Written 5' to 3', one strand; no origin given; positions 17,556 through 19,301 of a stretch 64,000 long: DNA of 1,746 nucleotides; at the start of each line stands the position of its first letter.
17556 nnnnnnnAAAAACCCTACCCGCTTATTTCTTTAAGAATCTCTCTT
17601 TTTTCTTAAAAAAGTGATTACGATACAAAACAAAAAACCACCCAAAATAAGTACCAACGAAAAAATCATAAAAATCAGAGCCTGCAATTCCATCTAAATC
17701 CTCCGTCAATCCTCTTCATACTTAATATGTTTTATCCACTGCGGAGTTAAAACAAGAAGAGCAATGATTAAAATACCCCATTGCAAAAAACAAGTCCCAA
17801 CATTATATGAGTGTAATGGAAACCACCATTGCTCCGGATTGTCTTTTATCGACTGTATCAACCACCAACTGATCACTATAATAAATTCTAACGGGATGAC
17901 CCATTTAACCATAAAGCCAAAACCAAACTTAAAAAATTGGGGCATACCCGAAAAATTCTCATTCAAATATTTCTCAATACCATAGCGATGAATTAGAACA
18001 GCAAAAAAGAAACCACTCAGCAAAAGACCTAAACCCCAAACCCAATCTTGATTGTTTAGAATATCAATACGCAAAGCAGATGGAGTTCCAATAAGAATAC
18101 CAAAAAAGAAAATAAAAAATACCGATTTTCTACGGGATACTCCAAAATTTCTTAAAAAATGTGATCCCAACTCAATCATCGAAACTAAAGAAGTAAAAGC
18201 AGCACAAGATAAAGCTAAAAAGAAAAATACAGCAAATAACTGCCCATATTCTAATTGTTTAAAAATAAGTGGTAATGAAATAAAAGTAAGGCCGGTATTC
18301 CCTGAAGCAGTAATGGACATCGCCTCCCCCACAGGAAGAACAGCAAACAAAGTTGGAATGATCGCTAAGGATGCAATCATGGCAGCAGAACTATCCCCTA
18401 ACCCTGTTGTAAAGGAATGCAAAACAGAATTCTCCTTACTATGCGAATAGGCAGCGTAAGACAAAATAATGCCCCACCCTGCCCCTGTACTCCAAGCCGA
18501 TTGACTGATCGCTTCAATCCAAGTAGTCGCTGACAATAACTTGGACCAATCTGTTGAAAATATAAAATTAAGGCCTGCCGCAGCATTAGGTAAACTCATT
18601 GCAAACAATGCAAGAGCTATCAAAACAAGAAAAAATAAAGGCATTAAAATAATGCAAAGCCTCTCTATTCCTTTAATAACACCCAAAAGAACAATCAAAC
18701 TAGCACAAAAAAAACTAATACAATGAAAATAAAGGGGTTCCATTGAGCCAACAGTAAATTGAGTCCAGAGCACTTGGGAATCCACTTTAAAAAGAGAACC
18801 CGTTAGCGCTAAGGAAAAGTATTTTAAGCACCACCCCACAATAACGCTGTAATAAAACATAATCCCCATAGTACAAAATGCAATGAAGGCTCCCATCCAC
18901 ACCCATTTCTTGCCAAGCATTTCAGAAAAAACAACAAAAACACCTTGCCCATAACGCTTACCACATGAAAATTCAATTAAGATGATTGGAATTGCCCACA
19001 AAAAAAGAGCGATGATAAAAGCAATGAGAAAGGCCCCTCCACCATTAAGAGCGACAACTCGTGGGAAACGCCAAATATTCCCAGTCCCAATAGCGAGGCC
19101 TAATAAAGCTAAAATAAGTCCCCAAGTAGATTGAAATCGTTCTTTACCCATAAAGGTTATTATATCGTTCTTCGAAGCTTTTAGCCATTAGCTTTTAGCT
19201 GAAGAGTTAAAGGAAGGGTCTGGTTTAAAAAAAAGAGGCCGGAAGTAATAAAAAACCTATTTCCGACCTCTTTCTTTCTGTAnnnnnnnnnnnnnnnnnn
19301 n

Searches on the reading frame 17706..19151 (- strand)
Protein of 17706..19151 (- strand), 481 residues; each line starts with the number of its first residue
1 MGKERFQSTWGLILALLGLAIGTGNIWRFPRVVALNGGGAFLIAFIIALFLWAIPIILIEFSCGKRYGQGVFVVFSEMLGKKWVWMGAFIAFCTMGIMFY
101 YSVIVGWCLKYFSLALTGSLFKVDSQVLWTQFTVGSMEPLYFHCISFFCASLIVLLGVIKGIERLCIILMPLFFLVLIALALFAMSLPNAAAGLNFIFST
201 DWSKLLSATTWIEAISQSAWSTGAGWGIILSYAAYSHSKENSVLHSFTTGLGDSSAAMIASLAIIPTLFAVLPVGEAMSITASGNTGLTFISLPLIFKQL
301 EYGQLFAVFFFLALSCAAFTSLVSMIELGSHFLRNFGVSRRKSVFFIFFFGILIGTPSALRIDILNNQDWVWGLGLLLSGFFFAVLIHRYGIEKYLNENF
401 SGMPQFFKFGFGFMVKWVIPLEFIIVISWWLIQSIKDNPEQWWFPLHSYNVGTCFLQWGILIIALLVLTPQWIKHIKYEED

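Call 52: search_protein_families(library=pfam, proteins=[window:17706-19151:-], max_evalue=0.001)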
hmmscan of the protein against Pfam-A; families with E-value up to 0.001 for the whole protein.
window:17706-19151:- (481 aa): 1 family
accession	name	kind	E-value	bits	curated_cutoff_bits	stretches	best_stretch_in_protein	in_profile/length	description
PF00209.24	SNF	-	5.8e-46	157.7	27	2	145-468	182-518/524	Sodium:neurotransmitter symporter family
